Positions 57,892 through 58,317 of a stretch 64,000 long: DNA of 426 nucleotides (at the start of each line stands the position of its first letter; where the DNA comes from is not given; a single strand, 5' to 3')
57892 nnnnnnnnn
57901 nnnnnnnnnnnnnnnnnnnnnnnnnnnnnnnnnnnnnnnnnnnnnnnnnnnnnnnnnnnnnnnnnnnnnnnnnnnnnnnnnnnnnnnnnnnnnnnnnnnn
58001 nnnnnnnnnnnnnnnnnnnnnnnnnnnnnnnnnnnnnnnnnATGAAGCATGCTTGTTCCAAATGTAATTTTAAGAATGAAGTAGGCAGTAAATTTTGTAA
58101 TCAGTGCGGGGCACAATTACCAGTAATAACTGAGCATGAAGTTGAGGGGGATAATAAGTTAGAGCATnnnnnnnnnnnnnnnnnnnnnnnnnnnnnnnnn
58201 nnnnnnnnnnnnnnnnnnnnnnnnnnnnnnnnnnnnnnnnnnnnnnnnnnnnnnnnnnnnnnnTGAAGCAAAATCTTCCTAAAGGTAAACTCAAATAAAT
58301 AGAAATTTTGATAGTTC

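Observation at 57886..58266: SpoVG with an inserted Cys4 zinc ribbon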

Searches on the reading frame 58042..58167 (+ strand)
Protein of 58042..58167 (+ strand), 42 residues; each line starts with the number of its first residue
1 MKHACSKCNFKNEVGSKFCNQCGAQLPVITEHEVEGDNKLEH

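Call 3: search_protein_families(library=pfam, proteins=[window:58042-58167:+], max_evalue=1)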
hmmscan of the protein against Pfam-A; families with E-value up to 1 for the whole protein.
seq(42 aa): 14 families
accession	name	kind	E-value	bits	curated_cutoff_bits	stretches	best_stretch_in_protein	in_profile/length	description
PF12773.13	DZR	-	2.3e-06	28.1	27.3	1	5-27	1-23/45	Double zinc ribbon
PF13240.11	Zn_Ribbon_1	-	4.2e-06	26.8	25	1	5-26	2-23/23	zinc-ribbon domain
PF00641.23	Zn_ribbon_RanBP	-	0.0011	18.6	27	1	5-24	7-26/30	Zn-finger in Ran binding protein and others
PF14803.11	Zn_ribbon_Nudix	-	0.0055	17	25.6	1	17-38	1-19/34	Nudix N-terminal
PF18912.6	DZR_2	-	0.0056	16.9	27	1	3-27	22-47/56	Double zinc ribbon domain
PF07699.19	Ephrin_rec_like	-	0.0067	16.6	23.1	1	4-26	13-35/48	Tyrosine-protein kinase ephrin type A/B receptor-like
PF13248.11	Zn_ribbon_3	-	0.089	12.7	27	1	4-25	4-25/26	zinc-ribbon domain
PF21344.3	Zn_ribbon_LysW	-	0.098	12.8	27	1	19-31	24-36/46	Alpha-aminoadipate carrier protein LysW-like, globular domain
PF24463.1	DUF7577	-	0.11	12.6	28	1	4-27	4-27/27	Domain of unknown function (DUF7577)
PF13005.12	zf-IS66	-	0.13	13.2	27.3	0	17-34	2-19/46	zinc-finger binding domain of transposase IS66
PF01529.25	DHHC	-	0.13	12.7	28.7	1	2-23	5-26/133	DHHC palmitoyltransferase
PF18073.7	Zn_ribbon_LapB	-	0.15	12.2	25.7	0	19-25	3-9/28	Rubredoxin metal binding domain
PF18439.7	zf_UBZ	-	0.25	11.5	25.6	1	17-32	3-20/32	Ubiquitin-Binding Zinc Finger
PF18414.7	zf_C2H2_10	-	0.29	11.2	25.6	0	2-9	2-9/26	C2H2 type zinc-finger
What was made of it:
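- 58042..58122 (+): Zinc-ribbon module (residues 53-79); Cys codons at 58054-56, 58063-65, 58096-98 and 58105-07. Pfam DZR and Zn_Ribbon_1 hits (call 3).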
